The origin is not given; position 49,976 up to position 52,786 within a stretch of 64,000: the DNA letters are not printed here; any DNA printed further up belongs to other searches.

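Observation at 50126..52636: SF2 helicase fused to four 82-84 aa tandem repeats of an unrecognised domain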

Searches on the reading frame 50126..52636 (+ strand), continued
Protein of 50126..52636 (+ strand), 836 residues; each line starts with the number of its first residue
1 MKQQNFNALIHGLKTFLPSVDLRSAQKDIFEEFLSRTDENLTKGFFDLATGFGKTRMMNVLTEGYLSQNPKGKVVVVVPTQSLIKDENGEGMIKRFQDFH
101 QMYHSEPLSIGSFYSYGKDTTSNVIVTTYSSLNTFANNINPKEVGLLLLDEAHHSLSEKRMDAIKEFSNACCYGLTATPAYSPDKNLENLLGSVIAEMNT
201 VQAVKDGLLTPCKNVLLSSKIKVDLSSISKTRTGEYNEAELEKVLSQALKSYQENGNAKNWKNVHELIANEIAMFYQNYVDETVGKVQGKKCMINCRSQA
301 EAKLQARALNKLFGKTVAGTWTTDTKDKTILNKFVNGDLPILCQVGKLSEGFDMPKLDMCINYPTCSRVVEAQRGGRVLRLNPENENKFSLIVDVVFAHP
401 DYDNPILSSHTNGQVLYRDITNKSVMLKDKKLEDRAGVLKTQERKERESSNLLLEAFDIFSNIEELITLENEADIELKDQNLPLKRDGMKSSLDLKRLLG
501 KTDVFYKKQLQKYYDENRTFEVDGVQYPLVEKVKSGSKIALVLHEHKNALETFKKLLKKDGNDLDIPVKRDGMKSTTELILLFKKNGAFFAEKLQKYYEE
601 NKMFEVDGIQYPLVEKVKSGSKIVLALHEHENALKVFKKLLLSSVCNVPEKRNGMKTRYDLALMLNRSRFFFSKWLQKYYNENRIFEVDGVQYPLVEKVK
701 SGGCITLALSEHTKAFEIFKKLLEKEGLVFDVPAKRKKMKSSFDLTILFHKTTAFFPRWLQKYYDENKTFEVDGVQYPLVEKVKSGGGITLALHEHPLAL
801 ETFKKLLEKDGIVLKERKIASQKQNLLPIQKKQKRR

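Call 27: find_encoding_contigs(protein=P0023, flank=6000, max_places=2)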
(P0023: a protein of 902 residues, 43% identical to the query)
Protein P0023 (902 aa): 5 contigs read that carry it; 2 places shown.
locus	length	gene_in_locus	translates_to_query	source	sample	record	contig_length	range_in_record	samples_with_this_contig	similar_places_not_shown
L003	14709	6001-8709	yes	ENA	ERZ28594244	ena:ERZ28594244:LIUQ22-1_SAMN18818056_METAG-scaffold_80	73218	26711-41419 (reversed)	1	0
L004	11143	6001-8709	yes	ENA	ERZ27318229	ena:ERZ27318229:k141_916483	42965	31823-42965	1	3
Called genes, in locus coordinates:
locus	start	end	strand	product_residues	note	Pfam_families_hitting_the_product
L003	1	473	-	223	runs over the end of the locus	PF02230:Abhydrolase_2, PF12146:Hydrolase_4 (faint), PF20434:BD-FAE (faint)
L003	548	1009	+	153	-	-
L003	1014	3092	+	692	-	PF04851:ResIII (weak), PF00270:DEAD, PF00271:Helicase_C, PF19833:RecG_dom3_C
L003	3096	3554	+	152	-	-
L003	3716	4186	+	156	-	PF00572:Ribosomal_L13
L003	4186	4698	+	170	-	PF00380:Ribosomal_S9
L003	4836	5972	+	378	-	PF02536:mTERF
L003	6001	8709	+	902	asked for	PF00176:SNF2-rel_dom (weak), PF00270:DEAD, PF04851:ResIII, PF18766:SWI2_SNF2, PF00271:Helicase_C (faint)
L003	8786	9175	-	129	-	PF22636:FlK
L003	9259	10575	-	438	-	PF00152:tRNA-synt_2 (faint), PF01409:tRNA-synt_2d (faint), PF13393:tRNA-synt_His, PF00587:tRNA-synt_2b (faint), PF03129:HGTP_anticodon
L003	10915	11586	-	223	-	-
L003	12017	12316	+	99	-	-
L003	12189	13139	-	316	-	PF00480:ROK (faint), PF02685:Glucokinase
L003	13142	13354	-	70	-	-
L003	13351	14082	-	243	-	PF12804:NTP_transf_3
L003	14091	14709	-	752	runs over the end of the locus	PF01590:GAF, PF13185:GAF_2, PF13492:GAF_3, PF05524:PEP-utilisers_N, PF00391:PEP-utilizers, PF02896:PEP-utilizers_C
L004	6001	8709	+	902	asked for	PF00176:SNF2-rel_dom (weak), PF00270:DEAD, PF04851:ResIII, PF18766:SWI2_SNF2, PF00271:Helicase_C (faint)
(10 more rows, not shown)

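Call 28: find_encoding_contigs(protein=P0028, flank=6000, max_places=2)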
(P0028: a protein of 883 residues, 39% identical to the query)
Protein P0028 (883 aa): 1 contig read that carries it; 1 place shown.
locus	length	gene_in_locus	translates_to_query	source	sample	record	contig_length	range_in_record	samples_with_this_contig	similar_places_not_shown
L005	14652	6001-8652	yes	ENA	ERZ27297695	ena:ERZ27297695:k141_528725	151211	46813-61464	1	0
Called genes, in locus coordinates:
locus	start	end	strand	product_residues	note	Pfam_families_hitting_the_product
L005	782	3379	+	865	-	PF00133:tRNA-synt_1, PF01406:tRNA-synt_1e (faint), PF09334:tRNA-synt_1g, PF08264:Anticodon_1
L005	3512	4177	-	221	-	PF02163:Peptidase_M50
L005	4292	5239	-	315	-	PF05036:SPOR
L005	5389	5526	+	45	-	-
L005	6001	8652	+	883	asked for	PF00176:SNF2-rel_dom (weak), PF00270:DEAD, PF04851:ResIII, PF18766:SWI2_SNF2, PF00271:Helicase_C (faint)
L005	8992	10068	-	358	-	PF00933:Glyco_hydro_3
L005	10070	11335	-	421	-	PF03702:AnmK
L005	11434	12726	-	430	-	PF02403:Seryl_tRNA_N, PF00587:tRNA-synt_2b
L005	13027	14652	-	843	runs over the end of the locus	PF00852:Glyco_transf_10, PF01531:Glyco_transf_11, PF03414:Glyco_transf_6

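Call 33: find_related_loci(query=window:50126-52633:+, collection=genome_contigs, flank=6000)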
Query window:50126-52633:+ (836 aa) in genome_contigs; peptide patterns used: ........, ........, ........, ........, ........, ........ (x = any residue, [..] = any of these).
252 stretches matched a pattern; 8 encode a relative of the query (tblastn E <= 1e-3); 7 distinct loci.
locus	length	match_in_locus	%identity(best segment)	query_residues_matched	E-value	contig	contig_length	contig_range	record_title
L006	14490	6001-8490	80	1-836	0e+0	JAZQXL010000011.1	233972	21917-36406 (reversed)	MAG: Alphaproteobacteria bacterium isolate T1900045162_TC20190156.MAGScoT_cleanbin_000005 SGB_5084_k141_2020366, whole g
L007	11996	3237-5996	79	1-834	0e+0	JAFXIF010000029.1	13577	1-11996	MAG: Alphaproteobacteria bacterium isolate RGIG6438 Sheep_Rectum.Co__c1290826, whole genome shotgun sequence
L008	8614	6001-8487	77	1-836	0e+0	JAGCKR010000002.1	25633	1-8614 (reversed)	MAG: Alphaproteobacteria bacterium isolate RGIG9879 Yak_Rectum-4__c42783, whole genome shotgun sequence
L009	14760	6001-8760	72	1-834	0e+0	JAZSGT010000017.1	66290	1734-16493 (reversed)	MAG: Alphaproteobacteria bacterium isolate T1900044577_TS20190043.MAGScoT_cleanbin_000024 SGB_515_k141_237942, whole gen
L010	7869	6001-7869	82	1-814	0e+0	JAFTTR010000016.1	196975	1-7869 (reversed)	MAG: Alphaproteobacteria bacterium isolate RGIG4140 Roe_deer_Colon-1__c373438, whole genome shotgun sequence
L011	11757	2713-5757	60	1-834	0e+0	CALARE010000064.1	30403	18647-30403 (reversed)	MAG TPA_asm: uncultured Alphaproteobacteria bacterium isolate SRR6425825_bin.103_CONCOCT_v1.1_MAG genome assembly, conti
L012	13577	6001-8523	78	1-836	0e+0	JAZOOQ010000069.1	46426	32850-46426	MAG: Alphaproteobacteria bacterium isolate T1900045627_YK20190321.MAGScoT_cleanbin_000013 SGB_8036_k141_2267577, whole g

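Call 46: predict_structure(alignment_id=A2)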
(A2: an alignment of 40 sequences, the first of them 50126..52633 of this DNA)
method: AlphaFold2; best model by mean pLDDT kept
length: 836 residues; sequences in the alignment: 40
mean_pLDDT: 85.4   pTM: 0.58
mean pLDDT of the five models: 85.4, 84.7, 84.5, 84.4, 84.2
residues with pLDDT >= 90: 381; 70-90: 378; 50-70: 36; < 50: 41
segments of 3 or more residues with pLDDT < 50: 431-449, 644-646, 818-836
pLDDT, mean of each block of 10 residues (from residue 1): 93 92 88 90 91 89 94 93 74 90 91 91 95 93 95 88 93 89 76 89 87 95 89 83 91 86 91 95 91 93 96 95 83 89 83 86 90 88 88 95 91 91 85 42 40 88 90 78 82 85 88 93 91 77 92 87 76 86 77 88 87 86 86 85 61 89 81 89 86 89 82 88 79 85 87 89 92 91 81 92 90 64 36 42
secondary structure, 60 per line:
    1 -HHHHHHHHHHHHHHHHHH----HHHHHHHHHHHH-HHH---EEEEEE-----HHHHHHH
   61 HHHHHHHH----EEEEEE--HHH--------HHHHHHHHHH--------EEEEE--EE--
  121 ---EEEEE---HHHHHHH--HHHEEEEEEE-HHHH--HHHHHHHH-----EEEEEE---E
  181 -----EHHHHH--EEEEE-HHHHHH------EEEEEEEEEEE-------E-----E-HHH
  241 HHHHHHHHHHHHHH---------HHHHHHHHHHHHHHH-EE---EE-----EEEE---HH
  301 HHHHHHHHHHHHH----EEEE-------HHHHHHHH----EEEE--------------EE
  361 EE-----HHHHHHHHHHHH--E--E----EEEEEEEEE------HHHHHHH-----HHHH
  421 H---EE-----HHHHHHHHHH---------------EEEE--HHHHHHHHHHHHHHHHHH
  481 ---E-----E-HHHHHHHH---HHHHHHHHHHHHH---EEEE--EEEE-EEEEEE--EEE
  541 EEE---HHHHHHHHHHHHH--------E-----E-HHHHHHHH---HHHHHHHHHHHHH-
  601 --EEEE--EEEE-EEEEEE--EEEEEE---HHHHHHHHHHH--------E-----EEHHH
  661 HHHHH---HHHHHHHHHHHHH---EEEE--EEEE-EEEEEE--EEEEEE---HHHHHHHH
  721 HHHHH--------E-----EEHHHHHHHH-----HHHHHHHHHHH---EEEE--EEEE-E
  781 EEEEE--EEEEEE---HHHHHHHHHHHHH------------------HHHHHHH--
elements in order (helices of 4 or more, strands of 3 or more residues): H2-19 H24-35 E43-48 H54-68 E73-78 H92-101 E110-114 E124-128 H132-138 E144-150 H152-155 H158-165 E171-176 H187-191 E194-198 H200-205 E212-222 H238-254 H264-278 E292-295 H299-313 E318-321 H329-336 E341-344 E359-362 H368-379 E390-398 H405-411 H417-421 H432-441 E457-460 H463-480 H492-499 H503-515 E519-522 E525-528 E530-535 E538-543 H547-559 H576-583 H587-599 E603-606 E609-612 E614-619 E622-627 H631-641 H658-665 H669-681 E685-688 E691-694 E696-701 E704-709 H713-725 H742-749 H755-765 E769-772 E775-778 E780-785 E788-793 H797-809 H828-834

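Call 49: find_encoding_contigs(protein=P0034, flank=5000, max_places=1)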
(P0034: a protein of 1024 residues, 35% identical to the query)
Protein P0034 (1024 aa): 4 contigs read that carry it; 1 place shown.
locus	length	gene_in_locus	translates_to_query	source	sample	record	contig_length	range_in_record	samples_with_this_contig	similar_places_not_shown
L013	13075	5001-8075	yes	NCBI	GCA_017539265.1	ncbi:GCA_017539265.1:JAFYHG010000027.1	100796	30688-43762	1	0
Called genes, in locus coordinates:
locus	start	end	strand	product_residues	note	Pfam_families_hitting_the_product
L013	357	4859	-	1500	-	PF27417:BigA_3rd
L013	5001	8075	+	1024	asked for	PF00270:DEAD, PF04851:ResIII, PF18766:SWI2_SNF2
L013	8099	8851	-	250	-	-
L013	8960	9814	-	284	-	PF02457:DAC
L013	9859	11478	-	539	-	PF14264:Glucos_trans_II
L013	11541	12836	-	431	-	PF00512:HisKA, PF02518:HATPase_c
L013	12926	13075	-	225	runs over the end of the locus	PF00072:Response_reg, PF00486:Trans_reg_C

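Call 50: find_encoding_contigs(protein=P0037, flank=5000, max_places=1)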
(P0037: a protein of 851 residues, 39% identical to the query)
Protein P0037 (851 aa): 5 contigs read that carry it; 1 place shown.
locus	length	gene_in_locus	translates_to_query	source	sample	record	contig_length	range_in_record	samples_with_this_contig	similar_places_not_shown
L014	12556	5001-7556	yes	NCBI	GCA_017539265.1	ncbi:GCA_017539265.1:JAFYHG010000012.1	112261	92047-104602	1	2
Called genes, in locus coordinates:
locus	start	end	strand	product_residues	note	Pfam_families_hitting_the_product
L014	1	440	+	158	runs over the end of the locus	PF00583:Acetyltransf_1, PF13673:Acetyltransf_10, PF13508:Acetyltransf_7, PF08445:FR47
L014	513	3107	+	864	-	-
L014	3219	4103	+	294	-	PF00459:Inositol_P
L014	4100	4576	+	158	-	-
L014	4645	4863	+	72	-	PF01197:Ribosomal_L31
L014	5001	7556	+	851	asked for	PF04851:ResIII, PF00270:DEAD, PF18766:SWI2_SNF2, PF00271:Helicase_C (weak)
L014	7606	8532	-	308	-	PF03331:LpxC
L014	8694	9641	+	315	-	-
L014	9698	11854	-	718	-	PF01553:Acyltransferase, PF00501:AMP-binding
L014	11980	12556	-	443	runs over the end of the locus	PF01134:GIDA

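Call 51: find_encoding_contigs(protein=P0046, flank=5000, max_places=1)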
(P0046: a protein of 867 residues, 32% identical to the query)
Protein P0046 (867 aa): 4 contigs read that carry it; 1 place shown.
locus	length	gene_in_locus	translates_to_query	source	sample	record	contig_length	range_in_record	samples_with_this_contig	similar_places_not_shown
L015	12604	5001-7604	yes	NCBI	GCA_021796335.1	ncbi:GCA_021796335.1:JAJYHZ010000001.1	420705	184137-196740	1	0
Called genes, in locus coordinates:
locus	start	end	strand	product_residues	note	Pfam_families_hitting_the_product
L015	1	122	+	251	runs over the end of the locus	-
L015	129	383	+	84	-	-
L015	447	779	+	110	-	-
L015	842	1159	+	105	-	-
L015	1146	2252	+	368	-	PF00089:Trypsin (faint), PF13365:Trypsin_2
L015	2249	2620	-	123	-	PF03592:Terminase_2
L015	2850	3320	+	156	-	PF00583:Acetyltransf_1, PF13673:Acetyltransf_10 (weak), PF13508:Acetyltransf_7 (weak)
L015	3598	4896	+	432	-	PF00270:DEAD, PF04851:ResIII (weak), PF00271:Helicase_C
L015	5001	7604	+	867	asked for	PF00270:DEAD, PF04851:ResIII, PF00271:Helicase_C, PF15088:NADH_dh_m_C1 (faint)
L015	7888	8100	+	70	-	-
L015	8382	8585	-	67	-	-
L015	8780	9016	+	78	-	-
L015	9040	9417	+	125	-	-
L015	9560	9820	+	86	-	-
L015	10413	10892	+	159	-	-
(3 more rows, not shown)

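Call 52: fold_search(model_id=the predicted structure, library=pdb)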
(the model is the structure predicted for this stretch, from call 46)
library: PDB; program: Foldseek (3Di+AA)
matches with E <= 10: 1794; with E <= 0.001: 811
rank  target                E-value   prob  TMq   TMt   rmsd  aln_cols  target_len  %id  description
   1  8h5y_A                5.7e-16  1.00  0.31  0.44   6.0       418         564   20  Crystal structure of RadD- ADP complex (released 2023-10-18)
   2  7r7j_B                8.5e-16  1.00  0.33  0.46   6.0       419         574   22  Crystal structure of RadD with ADP (released 2022-04-13)
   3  5tnu_A                2.0e-15  1.00  0.18  0.32  21.5       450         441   20  S. tokodaii XPB II crystal structure at 3.0 Angstrom resolution (released 2017-11-01)
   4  7r7j_A                3.5e-15  1.00  0.33  0.46   5.4       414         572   20  Crystal structure of RadD with ADP (released 2022-04-13)
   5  8h5z_B                3.7e-15  1.00  0.32  0.46   5.4       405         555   21  Crystal structure of RadD/ATP analogue complex (released 2023-10-18)
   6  6p4f_C                4.3e-15  1.00  0.32  0.57   8.5       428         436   21  Crystal structure of the XPB-Bax1-forked DNA ternary complex (released 2020-06-17)
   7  6p4w_A                5.8e-15  1.00  0.24  0.38   9.7       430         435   20  XPB helicase in a complex with truncated Bax1 from Sulfurisphaera tokodaii at 2.96 Angstrom resolution (released 2020-06-03)
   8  8h5z_A                2.4e-14  1.00  0.31  0.44   6.2       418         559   20  Crystal structure of RadD/ATP analogue complex (released 2023-10-18)
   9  4xqk_B                2.4e-14  1.00  0.33  0.20   7.5       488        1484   19  ATP-dependent Type ISP restriction-modification enzyme LlaBIII bound to DNA (released 2015-09-16)
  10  8h5y_B                2.6e-14  1.00  0.32  0.44   5.9       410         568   20  Crystal structure of RadD- ADP complex (released 2023-10-18)
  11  7o4k_7                3.3e-14  1.00  0.33  0.44   5.6       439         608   19  Yeast TFIIH in the contracted state within the pre-initiation complex (released 2021-06-16)
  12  9n6k_K                3.3e-14  1.00  0.35  0.30  34.6       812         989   13  2.88 A S.cerevisiae Chd1[L886G/L889G/L891G]-nucleosome 2:1 complex with DNA-binding domain (released 2025-06-11)
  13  6p4o_A                7.3e-14  1.00  0.25  0.40  10.0       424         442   20  Complex of XPB helicase with Bax1 endonuclease from Sulfurisphaera tokodaii at 3.15 Angstroms resolution (released 2020-06-03)
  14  6p4o_C                8.1e-14  1.00  0.24  0.39  10.0       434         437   19  Complex of XPB helicase with Bax1 endonuclease from Sulfurisphaera tokodaii at 3.15 Angstroms resolution (released 2020-06-03)
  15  2fwr_A                1.0e-13  1.00  0.18  0.33  20.2       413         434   20  Structure of Archaeoglobus Fulgidis XPB (released 2006-04-18)
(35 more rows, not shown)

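Call 54: search_dna_similar(query=window:50126-52633:+, collection=phages, mode=protein, max_rows=12, max_evalue=0.001)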
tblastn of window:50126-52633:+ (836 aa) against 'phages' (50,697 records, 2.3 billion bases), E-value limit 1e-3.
Records with a match: 612; places in all: 612; records where one place covers at least 80% of the query: 0.
Best place of each record, by identity: <60% 612.
By first word of the organism name: Streptococcus 229; Klebsiella 63; Vibrio 55; Salmonella 53; Lactobacillus 29; Aeromonas 20; Synechococcus 19; Bacteriophage 16; Listeria 16; Escherichia 15; and 38 more.
By host as written in the record: Streptococcus thermophilus 89; - 69; Klebsiella pneumoniae 37; Salmonella enterica subsp. enterica serovar Enteritidis PT1 14; Aeromonas salmonicida 11; Listeria monocytogenes 8; Vibrio lentus 7; Salmonella enterica 7; and 221 more.
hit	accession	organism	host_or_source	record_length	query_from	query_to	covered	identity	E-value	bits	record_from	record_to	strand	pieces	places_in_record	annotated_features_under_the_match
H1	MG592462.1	Vibrio phage 1.087.A._10N.261.45.F9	Vibrio lentus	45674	22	488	56%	21.2%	2e-6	58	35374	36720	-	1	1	P-loop containing nucleoside triphosphate hydrolase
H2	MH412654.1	Synechococcus phage S-T4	Synechococcus sp. WH 7803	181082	17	397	46%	25.7%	6e-6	56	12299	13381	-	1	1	DNA helicase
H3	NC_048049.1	Synechococcus phage S-T4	Synechococcus sp. WH 7803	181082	17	397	46%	25.7%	6e-6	56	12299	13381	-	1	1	DNA helicase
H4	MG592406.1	Vibrio phage 1.022.O._10N.286.45.A10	Vibrio splendidus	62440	7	396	47%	24.9%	1e-7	62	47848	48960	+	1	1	coil containing protein | hypothetical protein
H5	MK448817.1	Streptococcus phage Javan59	Streptococcus anginosus 1505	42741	19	386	44%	26.0%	5e-15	86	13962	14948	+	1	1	DNA helicase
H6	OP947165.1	Thiohalocapsa phage LS06-2018-MD03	-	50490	45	399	42%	26.8%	9e-11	72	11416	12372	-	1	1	DNA helicase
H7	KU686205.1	Synechococcus phage S-CAM9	Synechococcus sp.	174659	22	397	45%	25.3%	4e-4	50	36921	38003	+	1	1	DNA helicase | hypothetical protein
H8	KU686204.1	Synechococcus phage S-CAM9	Synechococcus sp.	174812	22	397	45%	25.3%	4e-4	50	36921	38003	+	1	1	DNA helicase | hypothetical protein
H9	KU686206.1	Synechococcus phage S-CAM9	Synechococcus sp.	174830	22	397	45%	25.3%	4e-4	50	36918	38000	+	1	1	DNA helicase | hypothetical protein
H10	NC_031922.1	Synechococcus phage S-CAM9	Synechococcus sp.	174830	22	397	45%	25.3%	4e-4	50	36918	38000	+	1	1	DNA helicase | hypothetical protein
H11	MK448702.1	Streptococcus phage Javan199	Streptococcus equinus 2B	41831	22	397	45%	25.3%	2e-14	84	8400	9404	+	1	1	DNA helicase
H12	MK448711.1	Streptococcus phage Javan235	Streptococcus gallolyticus UCN34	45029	22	397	45%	25.3%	4e-14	83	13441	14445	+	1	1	DNA helicase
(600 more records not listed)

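Call 67: search_protein_families(library=pfam, proteins=[L003:4836-5969:+], max_evalue=0.00001)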
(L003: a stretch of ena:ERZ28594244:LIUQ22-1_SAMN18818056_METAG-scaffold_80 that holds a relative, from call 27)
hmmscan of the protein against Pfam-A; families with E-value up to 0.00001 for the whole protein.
L003:4836-5969:+ (378 aa): 1 family
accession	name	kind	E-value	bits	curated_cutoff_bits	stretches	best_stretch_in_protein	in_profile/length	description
PF02536.19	mTERF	-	2.6e-15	56.6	23.1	1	37-275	64-259/314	mTERF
